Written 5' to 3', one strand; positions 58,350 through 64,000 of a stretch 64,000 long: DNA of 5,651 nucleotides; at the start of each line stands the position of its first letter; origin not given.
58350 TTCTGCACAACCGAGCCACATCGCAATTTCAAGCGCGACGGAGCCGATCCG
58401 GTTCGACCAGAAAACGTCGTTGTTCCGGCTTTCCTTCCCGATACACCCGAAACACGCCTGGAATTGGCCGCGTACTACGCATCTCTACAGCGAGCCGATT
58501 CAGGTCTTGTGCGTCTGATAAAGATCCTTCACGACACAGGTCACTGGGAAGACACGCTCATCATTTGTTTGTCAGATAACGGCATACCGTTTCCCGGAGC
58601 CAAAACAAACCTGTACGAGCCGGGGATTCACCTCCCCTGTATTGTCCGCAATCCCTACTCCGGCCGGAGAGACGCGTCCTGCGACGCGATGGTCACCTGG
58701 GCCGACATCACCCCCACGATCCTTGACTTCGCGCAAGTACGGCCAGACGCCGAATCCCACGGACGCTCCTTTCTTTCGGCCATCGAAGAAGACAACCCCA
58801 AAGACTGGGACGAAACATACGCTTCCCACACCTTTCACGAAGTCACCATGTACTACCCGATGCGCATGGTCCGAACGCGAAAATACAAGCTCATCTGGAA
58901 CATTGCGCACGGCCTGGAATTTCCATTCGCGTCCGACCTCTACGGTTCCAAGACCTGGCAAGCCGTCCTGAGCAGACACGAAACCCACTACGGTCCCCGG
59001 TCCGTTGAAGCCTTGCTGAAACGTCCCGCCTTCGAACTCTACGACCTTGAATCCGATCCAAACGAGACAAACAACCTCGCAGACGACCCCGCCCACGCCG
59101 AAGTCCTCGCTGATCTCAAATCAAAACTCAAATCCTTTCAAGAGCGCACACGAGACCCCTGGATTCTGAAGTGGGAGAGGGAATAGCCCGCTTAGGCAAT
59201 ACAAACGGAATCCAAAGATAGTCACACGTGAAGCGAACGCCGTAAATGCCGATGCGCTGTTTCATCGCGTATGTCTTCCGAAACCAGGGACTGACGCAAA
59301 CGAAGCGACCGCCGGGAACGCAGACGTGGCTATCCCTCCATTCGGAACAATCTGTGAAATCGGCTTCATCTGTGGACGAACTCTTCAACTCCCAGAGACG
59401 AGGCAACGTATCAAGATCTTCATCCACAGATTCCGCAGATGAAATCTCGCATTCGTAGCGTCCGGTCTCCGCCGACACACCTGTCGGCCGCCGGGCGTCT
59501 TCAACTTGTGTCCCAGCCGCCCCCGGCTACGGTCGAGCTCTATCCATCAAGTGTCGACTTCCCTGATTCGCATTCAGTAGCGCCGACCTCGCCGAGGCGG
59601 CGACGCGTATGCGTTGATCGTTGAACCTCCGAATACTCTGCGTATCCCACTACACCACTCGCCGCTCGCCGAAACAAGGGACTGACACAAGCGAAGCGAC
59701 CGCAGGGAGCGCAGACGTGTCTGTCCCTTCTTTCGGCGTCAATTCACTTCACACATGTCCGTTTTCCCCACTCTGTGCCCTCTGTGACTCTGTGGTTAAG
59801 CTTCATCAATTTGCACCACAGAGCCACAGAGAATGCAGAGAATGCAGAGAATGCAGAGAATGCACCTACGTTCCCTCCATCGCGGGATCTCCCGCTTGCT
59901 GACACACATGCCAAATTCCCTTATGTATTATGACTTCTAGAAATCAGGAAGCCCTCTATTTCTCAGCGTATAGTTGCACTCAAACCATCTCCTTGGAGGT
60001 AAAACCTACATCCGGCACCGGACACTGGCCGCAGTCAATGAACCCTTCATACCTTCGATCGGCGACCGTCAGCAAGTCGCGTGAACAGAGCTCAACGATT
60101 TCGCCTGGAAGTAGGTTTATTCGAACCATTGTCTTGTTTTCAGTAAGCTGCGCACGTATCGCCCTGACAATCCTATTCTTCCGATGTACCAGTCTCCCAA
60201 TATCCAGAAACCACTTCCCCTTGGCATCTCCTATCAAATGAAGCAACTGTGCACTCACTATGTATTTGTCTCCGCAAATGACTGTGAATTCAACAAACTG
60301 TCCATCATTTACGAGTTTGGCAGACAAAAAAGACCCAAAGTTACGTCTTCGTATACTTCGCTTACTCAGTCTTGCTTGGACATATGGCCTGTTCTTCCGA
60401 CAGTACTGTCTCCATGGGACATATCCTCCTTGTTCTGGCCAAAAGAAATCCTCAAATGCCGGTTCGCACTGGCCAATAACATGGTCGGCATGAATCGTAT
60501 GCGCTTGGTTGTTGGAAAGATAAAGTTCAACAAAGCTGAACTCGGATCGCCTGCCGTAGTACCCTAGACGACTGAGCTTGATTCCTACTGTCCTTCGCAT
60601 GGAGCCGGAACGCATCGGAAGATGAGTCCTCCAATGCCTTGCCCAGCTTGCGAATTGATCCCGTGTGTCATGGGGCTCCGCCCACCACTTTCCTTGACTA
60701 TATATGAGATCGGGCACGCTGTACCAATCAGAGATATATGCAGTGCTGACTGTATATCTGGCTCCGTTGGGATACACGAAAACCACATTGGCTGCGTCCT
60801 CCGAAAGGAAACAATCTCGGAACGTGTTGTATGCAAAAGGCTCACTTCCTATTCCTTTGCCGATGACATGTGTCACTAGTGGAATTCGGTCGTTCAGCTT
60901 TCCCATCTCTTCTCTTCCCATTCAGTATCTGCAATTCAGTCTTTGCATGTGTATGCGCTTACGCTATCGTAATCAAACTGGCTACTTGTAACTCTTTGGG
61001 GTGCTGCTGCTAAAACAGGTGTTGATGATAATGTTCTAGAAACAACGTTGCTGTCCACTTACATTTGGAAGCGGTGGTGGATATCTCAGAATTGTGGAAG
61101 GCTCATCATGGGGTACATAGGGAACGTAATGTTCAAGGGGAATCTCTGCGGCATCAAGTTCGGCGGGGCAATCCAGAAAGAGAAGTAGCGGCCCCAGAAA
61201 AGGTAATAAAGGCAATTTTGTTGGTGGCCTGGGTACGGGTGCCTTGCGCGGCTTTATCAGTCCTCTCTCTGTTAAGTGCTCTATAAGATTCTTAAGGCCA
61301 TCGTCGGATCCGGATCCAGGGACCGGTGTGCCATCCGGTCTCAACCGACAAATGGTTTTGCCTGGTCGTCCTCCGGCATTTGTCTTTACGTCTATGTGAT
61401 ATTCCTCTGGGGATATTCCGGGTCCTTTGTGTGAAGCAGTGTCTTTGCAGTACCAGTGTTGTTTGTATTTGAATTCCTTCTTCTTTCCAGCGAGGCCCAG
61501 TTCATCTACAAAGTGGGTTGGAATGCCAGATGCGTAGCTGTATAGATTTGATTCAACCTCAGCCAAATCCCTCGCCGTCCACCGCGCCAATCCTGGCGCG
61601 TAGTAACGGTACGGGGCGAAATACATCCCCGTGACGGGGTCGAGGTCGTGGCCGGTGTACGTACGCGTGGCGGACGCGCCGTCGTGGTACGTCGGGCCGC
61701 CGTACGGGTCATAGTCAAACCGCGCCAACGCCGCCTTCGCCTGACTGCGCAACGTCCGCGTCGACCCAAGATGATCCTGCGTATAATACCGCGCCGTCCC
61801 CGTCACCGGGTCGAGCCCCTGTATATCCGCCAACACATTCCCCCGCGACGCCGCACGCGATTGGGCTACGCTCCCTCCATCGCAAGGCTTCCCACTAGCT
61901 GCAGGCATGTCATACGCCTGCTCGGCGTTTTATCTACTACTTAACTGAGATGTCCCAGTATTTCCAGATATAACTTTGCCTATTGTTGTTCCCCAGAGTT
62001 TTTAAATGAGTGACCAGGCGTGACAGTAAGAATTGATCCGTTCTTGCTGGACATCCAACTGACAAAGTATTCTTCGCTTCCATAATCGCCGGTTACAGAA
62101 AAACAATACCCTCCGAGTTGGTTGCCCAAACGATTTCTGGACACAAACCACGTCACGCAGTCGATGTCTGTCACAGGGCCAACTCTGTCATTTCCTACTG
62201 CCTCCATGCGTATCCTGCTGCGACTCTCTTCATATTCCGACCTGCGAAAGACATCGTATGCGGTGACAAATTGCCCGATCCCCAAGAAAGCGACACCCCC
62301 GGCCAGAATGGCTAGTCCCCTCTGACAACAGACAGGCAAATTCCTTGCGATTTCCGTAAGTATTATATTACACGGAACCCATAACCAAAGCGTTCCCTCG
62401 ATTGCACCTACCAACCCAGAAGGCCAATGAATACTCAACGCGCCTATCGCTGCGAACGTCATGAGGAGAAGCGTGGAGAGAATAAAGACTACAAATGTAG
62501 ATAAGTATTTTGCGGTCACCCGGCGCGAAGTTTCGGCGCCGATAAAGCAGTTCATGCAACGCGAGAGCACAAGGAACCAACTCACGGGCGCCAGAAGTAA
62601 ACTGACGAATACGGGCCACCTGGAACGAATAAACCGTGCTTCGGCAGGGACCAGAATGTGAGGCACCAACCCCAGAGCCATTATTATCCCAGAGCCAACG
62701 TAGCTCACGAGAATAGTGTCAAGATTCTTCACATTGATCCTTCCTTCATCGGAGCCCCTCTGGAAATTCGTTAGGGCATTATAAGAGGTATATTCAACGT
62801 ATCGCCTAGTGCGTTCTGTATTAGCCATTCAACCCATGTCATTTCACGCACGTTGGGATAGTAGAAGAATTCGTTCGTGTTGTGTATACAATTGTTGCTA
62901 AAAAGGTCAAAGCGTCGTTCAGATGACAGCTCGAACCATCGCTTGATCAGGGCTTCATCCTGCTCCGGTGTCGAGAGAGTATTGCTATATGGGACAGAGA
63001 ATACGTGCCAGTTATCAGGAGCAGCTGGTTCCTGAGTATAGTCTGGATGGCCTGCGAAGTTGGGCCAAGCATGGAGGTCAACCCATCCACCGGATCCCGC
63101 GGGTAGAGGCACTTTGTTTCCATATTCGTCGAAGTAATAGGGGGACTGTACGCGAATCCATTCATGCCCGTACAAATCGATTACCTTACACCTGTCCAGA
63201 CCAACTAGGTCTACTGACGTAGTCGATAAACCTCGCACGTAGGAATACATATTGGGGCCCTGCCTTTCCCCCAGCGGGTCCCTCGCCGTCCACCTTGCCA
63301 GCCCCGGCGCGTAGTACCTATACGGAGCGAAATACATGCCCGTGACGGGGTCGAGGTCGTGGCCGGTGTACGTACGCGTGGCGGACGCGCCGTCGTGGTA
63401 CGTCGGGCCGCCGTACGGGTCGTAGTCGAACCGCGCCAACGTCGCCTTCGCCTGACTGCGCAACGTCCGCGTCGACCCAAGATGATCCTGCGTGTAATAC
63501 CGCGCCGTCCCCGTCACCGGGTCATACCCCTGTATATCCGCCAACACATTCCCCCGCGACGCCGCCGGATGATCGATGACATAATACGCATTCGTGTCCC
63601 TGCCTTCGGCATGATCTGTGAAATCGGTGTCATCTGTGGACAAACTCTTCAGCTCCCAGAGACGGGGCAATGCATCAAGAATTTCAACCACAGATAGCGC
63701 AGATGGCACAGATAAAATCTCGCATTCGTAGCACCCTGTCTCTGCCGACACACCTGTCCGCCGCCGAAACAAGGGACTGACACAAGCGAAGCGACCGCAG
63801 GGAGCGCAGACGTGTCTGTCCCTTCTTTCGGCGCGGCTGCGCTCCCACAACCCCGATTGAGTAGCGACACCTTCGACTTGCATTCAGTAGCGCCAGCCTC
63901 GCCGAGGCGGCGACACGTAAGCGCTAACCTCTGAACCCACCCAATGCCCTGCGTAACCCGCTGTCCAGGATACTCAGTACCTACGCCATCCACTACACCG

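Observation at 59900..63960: Low-GC island of two orphan RHS C-terminal toxin cassettes, each followed by a candidate immunity gene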

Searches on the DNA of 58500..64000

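Call 12: search_rna_families(source=window, start=58500, end=64000, threshold=evalue, max_evalue=1)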
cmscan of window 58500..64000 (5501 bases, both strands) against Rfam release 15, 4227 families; matches with E-value up to 1: 4.
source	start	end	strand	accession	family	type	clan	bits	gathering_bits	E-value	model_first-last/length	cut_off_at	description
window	59761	59852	-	RF03634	mir-3524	Gene; miRNA;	-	32.9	99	0.00021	1-84/84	no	mir-3524 microRNA precursor family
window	59761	59852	+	RF03634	mir-3524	Gene; miRNA;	-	32.3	99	0.00031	1-84/84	no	mir-3524 microRNA precursor family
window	59763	59852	-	RF03872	MIR6426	Gene; miRNA;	-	25.6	96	0.093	1-84/84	no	MIR6426 microRNA precursor family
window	59770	59842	-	RF03654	MIR4239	Gene; miRNA;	-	24.9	100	0.09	1-120/120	no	MIR4239 microRNA precursor family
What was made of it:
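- Tried and rejected: Rfam on 58500-64000 gave only sub-threshold miRNA models on the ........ inverted repeat, which were rejected (call 12).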

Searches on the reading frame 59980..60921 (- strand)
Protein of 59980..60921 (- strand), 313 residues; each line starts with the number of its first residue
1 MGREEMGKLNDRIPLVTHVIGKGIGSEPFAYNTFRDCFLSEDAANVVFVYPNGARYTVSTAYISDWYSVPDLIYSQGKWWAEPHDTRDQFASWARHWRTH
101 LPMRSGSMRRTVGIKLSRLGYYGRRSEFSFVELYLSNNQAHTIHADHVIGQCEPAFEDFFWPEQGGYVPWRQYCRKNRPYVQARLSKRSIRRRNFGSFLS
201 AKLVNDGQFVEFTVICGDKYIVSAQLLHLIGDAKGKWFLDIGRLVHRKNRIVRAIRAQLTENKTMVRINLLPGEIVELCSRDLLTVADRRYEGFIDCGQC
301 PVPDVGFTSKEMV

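Call 3: search_protein_families(library=pfam, proteins=[window:59980-60921:-], max_evalue=1)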
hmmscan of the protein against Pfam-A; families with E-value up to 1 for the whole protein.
window:59980-60921:- (313 aa): 0 families

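Call 4: search_protein_families(library=ncbifam, proteins=[window:59980-60921:-], max_evalue=1)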
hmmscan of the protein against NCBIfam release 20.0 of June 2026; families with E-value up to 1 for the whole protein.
window:59980-60921:- (313 aa): 0 families

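Call 58: find_related_loci(query=window:59980-60906:-, collection=metagenome_contigs, flank=5000)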
Query window:59980-60906:- (308 aa) in metagenome_contigs; peptide patterns used: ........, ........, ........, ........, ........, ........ (x = any residue, [..] = any of these).
36 stretches matched a pattern, but none encodes a relative of the query by tblastn (E <= 1e-3).

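Call 67: search_protein_families(library=phrogs, proteins=[window:59980-60906:-], max_evalue=1)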
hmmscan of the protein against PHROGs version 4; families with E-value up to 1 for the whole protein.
window:59980-60906:- (308 aa): 2 families
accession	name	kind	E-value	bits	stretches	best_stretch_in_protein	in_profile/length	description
phrog_24509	-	unknown function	0.057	14.6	1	114-134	16-36/66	-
phrog_4177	-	unknown function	0.07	14.2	1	196-257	32-93/143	-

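Call 68: search_protein_families(library=padloc, proteins=[window:59980-60906:-], max_evalue=1)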
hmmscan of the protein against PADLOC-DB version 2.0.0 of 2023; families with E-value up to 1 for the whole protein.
window:59980-60906:- (308 aa): 0 families

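Call 76: search_dna_similar(query=window:59980-60906:-, collection=plasmids, mode=protein, max_evalue=0.01, max_rows=10)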
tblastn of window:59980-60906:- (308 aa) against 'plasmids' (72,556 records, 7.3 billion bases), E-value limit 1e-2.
No match.

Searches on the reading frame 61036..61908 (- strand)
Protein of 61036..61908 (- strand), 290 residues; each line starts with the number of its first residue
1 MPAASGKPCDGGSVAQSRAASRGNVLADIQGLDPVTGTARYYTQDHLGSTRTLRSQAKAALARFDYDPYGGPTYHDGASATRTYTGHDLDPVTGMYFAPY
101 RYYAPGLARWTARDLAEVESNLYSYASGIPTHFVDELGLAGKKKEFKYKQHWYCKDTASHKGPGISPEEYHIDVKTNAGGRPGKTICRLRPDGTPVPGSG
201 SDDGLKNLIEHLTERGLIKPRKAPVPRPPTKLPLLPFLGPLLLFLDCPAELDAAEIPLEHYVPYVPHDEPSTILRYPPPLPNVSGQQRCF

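Call 3: search_protein_families(library=pfam, proteins=[window:61036-61908:-], max_evalue=1)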
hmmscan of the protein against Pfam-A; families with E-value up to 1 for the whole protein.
window:61036-61908:- (290 aa): 1 family
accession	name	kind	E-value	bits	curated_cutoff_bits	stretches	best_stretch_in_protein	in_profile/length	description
PF20625.3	WW_USP8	-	0.0029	17.9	23.8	1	32-42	12-22/33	USP8 WW domain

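Call 4: search_protein_families(library=ncbifam, proteins=[window:61036-61908:-], max_evalue=1)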
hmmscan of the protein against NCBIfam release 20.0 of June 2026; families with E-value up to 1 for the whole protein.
window:61036-61908:- (290 aa): 2 families
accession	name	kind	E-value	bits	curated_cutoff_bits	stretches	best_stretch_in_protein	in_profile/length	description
TIGR03696.1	Rhs_assc_core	domain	7.8e-16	58.4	32.5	1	66-139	1-76/76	RHS repeat-associated core domain-containing protein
NF041261.1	RHS_core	equivalog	0.017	12.9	2000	1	39-139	1157-1261/1261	RHS element core protein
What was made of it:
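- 61492..61854 (-): RHS core fragment A: AASRGNV... to VDELGL. TIGR03696 hit at 58.4 bits (call 4).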

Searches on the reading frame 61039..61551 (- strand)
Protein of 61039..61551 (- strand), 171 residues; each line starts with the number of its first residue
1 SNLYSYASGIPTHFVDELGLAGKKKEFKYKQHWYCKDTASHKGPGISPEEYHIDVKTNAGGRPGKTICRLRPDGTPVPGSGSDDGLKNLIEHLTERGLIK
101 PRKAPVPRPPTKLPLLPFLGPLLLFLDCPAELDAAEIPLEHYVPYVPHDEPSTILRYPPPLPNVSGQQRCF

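Call 28: search_solved_structures(query=window:61039-61491:-, max_evalue=10, show_alignments=3)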
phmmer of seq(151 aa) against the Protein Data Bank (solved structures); distinct sequences matched with E-value up to 10: 1.
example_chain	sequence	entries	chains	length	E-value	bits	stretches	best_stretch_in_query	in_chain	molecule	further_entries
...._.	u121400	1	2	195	1.9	11.6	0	38-65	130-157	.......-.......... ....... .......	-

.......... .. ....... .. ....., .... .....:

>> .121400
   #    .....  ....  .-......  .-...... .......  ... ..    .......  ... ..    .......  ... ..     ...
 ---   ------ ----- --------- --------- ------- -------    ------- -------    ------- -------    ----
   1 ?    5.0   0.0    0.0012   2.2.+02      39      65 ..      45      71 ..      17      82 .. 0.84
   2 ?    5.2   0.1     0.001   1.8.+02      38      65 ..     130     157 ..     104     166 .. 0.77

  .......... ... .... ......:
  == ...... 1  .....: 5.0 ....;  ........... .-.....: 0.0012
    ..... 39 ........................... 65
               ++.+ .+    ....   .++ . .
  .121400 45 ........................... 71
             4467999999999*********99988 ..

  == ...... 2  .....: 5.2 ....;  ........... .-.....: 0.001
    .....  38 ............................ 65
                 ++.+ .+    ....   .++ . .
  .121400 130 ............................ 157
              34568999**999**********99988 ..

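Call 34: search_protein_families(library=pfam, proteins=[window:61039-61491:-], max_evalue=10)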
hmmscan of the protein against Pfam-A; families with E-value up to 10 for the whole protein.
seq(151 aa): 0 families
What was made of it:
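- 61036..61491 (-): CT-A: 151-aa toxin-like tip plus stop codon. A basic ~80-aa N-terminal part is followed by a Pro-rich, hydrophobic tail. There are no family or PDB hits (calls 28, 34).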

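Call 41: find_homologous_proteins(query=window:61039-61491:-, max_evalue=0.01)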
Query window:61039-61491:- (151 aa): 1 proteins with E <= 0.01 among 33 candidates.
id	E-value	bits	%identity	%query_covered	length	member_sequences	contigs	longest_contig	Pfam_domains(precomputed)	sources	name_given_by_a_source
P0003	2.3e-99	348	100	100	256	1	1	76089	-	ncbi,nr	ncbi:MAG: RHS repeat-associated core domain-containing protein [Candidatus Hydrogenedentes bacterium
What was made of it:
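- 61036..61491 (-): Its only match among 5.8 billion clusters is itself (call 41).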

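Call 52: predict_structure(protein=window:61039-61551:-)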
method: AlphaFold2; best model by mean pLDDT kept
length: 171 residues; sequences in the alignment: 1
mean_pLDDT: 45.5   pTM: 0.23
mean pLDDT of the five models: 45.5, 40.4, 34.3, 32.2, 31.6
residues with pLDDT >= 90: 0; 70-90: 0; 50-70: 62; < 50: 109
segments of 3 or more residues with pLDDT < 50: 1-52, 54-66, 80-82, 98-107, 129-133, 147-151, 153-157, 167-171
pLDDT, mean of each block of 10 residues (from residue 1): 29 36 31 36 38 45 47 51 55 56 47 57 51 50 49 51 47 36
secondary structure, 60 per line:
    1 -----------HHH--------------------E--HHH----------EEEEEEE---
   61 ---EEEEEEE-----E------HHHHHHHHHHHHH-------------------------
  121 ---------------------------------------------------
elements in order: E51-57 E64-70 H83-95
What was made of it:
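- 61036..61491 (-): The AlphaFold model has pLDDT 45.5 (call 52).
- On HNH / beta-beta-alpha-Me nuclease, for CT-A: The low-confidence model (pLDDT 45.5) shows strand-strand-helix over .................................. (call 52).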

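Call 67: search_protein_families(library=phrogs, proteins=[window:61039-61491:-], max_evalue=1)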
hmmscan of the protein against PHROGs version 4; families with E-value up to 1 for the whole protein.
window:61039-61491:- (151 aa): 0 families

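Call 68: search_protein_families(library=padloc, proteins=[window:61039-61491:-], max_evalue=1)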
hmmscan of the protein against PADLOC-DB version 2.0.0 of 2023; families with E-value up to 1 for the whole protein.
window:61039-61491:- (151 aa): 0 families

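Call 81: fold_search(model_id=the predicted structure, library=pdb)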
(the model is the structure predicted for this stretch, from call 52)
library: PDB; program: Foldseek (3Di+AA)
matches with E <= 10: 306; with E <= 0.001: 0
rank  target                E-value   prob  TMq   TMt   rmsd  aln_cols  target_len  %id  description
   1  8fkp_LE               3.0e-01  0.13  0.14  0.21  20.0       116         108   16  Human nucleolar pre-60S ribosomal subunit (State A1) (released 2023-07-12)
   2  8fkr_LE               4.5e-01  0.11  0.14  0.22  20.4       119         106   14  Human nucleolar pre-60S ribosomal subunit (State B1) (released 2023-07-12)
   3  8i9p_LT               6.7e-01  0.11  0.17  0.22  18.1       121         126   12  Cryo-EM structure of a Chaetomium thermophilum pre-60S ribosomal subunit - State Mak16 (released 2023-05-17)
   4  9i14_LT               7.1e-01  0.11  0.14  0.15  15.4        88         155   17  CRYO-EM STRUCTURE OF HCT15 POLYSOMES IN HYBRID-PRE STATE (released 2026-01-28)
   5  7qep_N1               7.1e-01  0.08  0.15  0.16  17.8       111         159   15  Cryo-EM structure of the ribosome from Encephalitozoon cuniculi (released 2022-02-09)
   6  6az3_S                7.6e-01  0.12  0.15  0.16  16.2        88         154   12  Cryo-EM structure of of the large subunit of Leishmania ribosome bound to paromomycin (released 2017-12-06)
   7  8brm_LU               7.6e-01  0.11  0.15  0.16  16.2        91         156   20  Giardia ribosome in POST-T state, no E-site tRNA (A6) (released 2023-03-15)
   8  3j79_V                7.6e-01  0.10  0.15  0.16  16.8       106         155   13  Cryo-EM structure of the Plasmodium falciparum 80S ribosome bound to the anti-protozoan drug emetine, large subunit (released 2014-07-16)
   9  9j9h_V                8.7e-01  0.10  0.15  0.16  15.3        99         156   15  High-resolution cryo-EM structure of the Plasmodium falciparum 80S ribosome bound to RACK1 and E-tRNA (released 2025-06-04)
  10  8fru_T                8.7e-01  0.08  0.16  0.18  18.7       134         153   16  60S subunit of the Giardia lamblia 80S ribosome (released 2024-01-31)
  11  8pv1_LT               9.2e-01  0.10  0.15  0.19  14.4        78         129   14  Chaetomium thermophilum pre-60S State 6 - pre-5S rotation - L1 intermediate - composite structure (released 2023-11-15)
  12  8ir1_c                9.2e-01  0.09  0.14  0.19  15.7        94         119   16  human nuclear pre-60S ribosomal particle - State A (released 2023-08-09)
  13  6zj3_Lh               9.9e-01  0.10  0.15  0.16  16.2        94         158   20  Cryo-EM structure of the highly atypical cytoplasmic ribosome of Euglena gracilis (released 2020-10-07)
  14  8ova_BU               9.9e-01  0.08  0.15  0.16  17.7        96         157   14  CRYO-EM STRUCTURE OF TRYPANOSOMA BRUCEI PROCYCLIC FORM 80S RIBOSOME : PARENTAL STRAIN (released 2023-11-29)
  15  7pwg_T                9.9e-01  0.07  0.16  0.17  17.6       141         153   14  Cryo-EM structure of large subunit of Giardia lamblia ribosome at 2.7 A resolution (released 2022-04-20)
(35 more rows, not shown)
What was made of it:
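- On HNH / beta-beta-alpha-Me nuclease, for CT-A: Foldseek found nothing significant (call 81).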
